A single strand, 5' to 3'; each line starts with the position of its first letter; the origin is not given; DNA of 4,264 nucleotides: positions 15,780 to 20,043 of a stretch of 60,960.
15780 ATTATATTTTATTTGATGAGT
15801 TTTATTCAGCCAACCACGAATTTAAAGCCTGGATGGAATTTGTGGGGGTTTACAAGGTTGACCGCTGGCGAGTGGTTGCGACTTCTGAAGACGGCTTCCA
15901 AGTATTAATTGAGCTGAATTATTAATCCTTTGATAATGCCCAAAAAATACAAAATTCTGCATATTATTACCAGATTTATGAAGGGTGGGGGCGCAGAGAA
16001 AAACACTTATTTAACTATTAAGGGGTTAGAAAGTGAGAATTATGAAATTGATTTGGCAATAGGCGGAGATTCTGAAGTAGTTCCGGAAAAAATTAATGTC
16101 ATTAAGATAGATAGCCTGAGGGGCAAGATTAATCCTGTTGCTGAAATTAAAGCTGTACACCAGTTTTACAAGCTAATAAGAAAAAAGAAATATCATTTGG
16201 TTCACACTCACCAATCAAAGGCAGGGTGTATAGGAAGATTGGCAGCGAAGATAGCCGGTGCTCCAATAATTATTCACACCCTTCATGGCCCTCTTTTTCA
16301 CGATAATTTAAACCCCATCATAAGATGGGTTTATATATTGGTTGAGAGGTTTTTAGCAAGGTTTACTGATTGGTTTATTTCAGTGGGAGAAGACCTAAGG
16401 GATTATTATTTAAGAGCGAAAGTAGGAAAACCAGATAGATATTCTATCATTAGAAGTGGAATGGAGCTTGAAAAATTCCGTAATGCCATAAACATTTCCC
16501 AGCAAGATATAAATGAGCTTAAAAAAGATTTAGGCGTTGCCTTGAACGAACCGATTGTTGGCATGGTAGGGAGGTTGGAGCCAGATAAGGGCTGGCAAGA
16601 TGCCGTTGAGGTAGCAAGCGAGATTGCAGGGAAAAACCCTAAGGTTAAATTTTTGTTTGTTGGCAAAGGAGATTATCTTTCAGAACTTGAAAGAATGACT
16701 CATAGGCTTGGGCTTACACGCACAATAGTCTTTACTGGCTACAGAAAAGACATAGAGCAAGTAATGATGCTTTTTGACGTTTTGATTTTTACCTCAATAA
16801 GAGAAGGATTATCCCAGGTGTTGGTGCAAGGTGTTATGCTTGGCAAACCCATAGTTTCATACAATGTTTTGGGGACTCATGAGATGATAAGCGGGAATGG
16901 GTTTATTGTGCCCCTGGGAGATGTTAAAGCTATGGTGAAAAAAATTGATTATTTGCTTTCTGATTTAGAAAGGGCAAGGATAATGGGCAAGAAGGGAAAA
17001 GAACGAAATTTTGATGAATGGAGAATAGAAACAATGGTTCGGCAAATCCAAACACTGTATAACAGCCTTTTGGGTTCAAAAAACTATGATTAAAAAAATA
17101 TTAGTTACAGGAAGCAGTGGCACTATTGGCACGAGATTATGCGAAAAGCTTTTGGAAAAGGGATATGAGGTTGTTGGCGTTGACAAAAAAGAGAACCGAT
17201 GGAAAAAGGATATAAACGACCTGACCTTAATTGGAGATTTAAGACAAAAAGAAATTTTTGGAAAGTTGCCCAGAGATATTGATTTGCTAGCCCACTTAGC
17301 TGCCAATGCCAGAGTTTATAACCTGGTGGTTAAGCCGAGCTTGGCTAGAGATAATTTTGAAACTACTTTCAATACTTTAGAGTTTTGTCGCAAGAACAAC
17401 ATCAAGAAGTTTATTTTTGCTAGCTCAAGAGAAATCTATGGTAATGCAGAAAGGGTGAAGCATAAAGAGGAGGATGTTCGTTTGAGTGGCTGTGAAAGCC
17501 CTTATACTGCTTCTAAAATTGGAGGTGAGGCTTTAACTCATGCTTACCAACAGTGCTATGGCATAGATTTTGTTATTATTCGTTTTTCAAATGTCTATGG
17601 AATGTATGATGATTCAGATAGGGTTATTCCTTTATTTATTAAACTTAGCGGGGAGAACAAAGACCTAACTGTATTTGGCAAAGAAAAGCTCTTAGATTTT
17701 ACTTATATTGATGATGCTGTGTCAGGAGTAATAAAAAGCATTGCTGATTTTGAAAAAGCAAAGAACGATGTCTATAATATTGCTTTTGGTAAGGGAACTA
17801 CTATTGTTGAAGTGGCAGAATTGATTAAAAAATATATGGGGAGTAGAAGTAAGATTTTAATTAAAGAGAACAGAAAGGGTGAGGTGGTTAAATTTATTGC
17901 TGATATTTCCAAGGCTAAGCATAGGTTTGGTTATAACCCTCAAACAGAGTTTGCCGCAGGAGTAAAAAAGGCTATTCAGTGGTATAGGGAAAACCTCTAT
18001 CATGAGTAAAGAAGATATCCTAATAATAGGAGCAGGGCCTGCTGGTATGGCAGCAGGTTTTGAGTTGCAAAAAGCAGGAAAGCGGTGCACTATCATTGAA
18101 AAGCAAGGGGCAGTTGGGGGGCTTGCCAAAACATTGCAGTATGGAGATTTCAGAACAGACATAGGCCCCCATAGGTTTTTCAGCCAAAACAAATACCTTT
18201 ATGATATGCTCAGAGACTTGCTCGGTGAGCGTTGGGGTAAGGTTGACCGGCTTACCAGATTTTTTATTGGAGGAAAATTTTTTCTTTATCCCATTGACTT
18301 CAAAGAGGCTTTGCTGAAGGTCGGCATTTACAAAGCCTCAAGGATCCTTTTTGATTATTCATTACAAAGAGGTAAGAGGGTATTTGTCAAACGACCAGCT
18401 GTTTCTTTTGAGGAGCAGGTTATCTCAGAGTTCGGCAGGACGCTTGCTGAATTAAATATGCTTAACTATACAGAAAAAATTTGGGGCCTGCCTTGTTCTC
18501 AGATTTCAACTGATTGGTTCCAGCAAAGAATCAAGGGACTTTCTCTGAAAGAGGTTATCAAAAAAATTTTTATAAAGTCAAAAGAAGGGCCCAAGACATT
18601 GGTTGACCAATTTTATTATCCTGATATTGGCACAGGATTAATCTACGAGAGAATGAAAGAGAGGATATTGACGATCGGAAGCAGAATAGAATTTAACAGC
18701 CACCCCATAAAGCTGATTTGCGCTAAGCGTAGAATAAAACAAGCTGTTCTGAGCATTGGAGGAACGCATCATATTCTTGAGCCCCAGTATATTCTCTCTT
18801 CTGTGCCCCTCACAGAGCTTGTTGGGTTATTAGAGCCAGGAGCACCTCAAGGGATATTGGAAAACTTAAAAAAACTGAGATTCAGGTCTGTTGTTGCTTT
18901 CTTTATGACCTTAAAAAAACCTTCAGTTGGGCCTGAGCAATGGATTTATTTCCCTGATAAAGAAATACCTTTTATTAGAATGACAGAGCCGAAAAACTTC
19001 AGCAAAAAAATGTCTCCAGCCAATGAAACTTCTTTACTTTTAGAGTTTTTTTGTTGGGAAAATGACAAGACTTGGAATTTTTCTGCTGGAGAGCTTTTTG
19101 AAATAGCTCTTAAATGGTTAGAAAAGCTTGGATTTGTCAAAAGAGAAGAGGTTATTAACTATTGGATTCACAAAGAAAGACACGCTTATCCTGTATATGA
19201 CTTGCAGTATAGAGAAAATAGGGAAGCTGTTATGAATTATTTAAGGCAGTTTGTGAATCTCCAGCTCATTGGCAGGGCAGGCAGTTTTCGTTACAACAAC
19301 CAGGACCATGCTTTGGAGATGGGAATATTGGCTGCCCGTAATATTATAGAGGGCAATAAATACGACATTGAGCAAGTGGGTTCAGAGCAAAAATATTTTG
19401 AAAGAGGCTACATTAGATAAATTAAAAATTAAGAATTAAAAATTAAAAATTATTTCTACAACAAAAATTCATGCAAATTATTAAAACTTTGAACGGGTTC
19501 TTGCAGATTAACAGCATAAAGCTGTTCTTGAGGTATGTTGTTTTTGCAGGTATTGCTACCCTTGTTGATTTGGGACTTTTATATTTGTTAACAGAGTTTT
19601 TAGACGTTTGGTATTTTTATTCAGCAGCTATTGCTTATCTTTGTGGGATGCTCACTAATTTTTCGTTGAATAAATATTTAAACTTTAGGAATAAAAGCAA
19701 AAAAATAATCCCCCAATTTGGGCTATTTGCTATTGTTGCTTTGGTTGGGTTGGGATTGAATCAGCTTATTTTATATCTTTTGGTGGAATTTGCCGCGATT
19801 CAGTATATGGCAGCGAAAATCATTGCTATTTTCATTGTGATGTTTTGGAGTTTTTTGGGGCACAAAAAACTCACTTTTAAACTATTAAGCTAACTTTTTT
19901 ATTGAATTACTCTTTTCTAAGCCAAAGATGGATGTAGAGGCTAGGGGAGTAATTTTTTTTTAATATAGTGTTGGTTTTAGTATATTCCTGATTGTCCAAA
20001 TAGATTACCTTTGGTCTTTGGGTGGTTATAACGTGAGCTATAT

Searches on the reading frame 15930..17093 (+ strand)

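Call 10: search_protein_families(library=pfam, proteins=[window:15930-17093:+], max_evalue=0.01)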
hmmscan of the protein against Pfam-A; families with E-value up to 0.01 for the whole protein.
window:15930-17093:+ (387 aa): 6 families
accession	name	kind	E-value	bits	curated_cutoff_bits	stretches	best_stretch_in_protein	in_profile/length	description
PF00534.26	Glycos_transf_1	-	8.4e-31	107.2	26.4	1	194-359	2-172/172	Glycosyl transferases group 1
PF13692.12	Glyco_trans_1_4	-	4e-27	95.7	27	1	207-345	1-142/142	Glycosyl transferases group 1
PF13439.12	Glyco_transf_4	-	4.9e-18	66.2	28.5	1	20-181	2-169/170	Glycosyltransferase Family 4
PF13579.12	Glyco_trans_4_4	-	6.9e-17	62.7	29.7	1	20-175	1-156/158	Glycosyl transferase 4-like domain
PF13477.12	Glyco_trans_4_2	-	3.1e-13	50.5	23.4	1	30-144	17-131/139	Glycosyl transferase 4-like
PF20706.3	GT4-conflict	-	0.0093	15.4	26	0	139-348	140-360/385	Family 4 Glycosyltransferase in conflict systems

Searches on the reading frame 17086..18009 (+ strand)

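Call 50: search_protein_families(library=pfam, proteins=[window:17086-18009:+], max_evalue=0.00001)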
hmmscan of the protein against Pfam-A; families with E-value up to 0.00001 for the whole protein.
window:17086-18009:+ (307 aa): 8 families
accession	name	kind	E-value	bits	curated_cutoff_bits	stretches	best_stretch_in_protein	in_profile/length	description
PF01370.27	Epimerase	-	1.5e-46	159.2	20.9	1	5-233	1-240/240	NAD dependent epimerase/dehydratase family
PF16363.11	GDP_Man_Dehyd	-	6.7e-40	138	27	1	6-295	1-331/332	GDP-mannose 4,6 dehydratase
PF02719.21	Polysacc_synt_2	-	3e-16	59.9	20.2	2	141-265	139-266/293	Polysaccharide biosynthesis protein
PF01073.25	3Beta_HSD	-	3e-16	59.7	22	1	6-213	1-223/280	3-beta hydroxysteroid dehydrogenase/isomerase family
PF04321.23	RmlD_sub_bind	-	4.4e-13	49.4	27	1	4-255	2-235/287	RmlD substrate binding domain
PF07993.18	NAD_binding_4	-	5.3e-12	45.9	20.1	1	56-176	80-210/258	Male sterility protein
PF00106.31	adh_short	-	4.8e-08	33.1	26.6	1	3-157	1-166/195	short chain dehydrogenase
PF13460.12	NAD_binding_10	-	1.8e-06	28.4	27.2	1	9-167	1-143/184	NAD(P)H-binding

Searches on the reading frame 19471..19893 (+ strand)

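Call 50: search_protein_families(library=pfam, proteins=[window:19471-19893:+], max_evalue=0.00001)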
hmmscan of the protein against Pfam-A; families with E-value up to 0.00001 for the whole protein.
window:19471-19893:+ (140 aa): 1 family
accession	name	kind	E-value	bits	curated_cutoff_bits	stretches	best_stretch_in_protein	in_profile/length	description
PF04138.20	GtrA_DPMS_TM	-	1.2e-27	96.9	26.1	1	21-136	1-117/117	GtrA/DPMS, transmembrane domain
